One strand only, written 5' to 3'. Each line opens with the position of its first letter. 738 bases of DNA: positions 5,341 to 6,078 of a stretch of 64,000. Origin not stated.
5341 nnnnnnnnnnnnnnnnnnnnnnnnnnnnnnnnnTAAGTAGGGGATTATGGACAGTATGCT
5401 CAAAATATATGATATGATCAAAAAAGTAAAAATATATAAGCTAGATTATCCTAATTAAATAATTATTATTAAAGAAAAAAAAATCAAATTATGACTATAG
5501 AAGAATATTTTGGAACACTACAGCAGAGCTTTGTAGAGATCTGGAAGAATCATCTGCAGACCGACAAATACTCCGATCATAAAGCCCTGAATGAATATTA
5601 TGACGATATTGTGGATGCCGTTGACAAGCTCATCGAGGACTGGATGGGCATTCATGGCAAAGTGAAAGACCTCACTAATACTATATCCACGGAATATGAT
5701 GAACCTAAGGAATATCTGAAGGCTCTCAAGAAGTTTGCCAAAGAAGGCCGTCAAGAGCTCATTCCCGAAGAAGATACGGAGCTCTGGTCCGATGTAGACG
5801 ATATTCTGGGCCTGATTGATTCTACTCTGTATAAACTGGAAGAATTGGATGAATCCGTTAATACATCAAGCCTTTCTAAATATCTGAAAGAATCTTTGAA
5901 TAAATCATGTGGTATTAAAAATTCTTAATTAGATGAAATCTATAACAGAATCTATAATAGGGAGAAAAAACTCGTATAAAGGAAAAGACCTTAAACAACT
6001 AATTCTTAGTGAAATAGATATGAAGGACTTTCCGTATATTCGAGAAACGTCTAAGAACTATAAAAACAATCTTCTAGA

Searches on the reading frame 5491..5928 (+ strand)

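Call 20: search_protein_families(library=phrogs, proteins=[window:5491-5928:+], max_evalue=0.001)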
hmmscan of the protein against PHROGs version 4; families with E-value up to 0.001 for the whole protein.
window:5491-5928:+ (145 aa): 1 family
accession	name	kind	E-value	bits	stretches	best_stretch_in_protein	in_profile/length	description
phrog_858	-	transcription regulation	8.3e-23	82.3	1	3-119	15-128/129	starvation-inducible transcriptional regulator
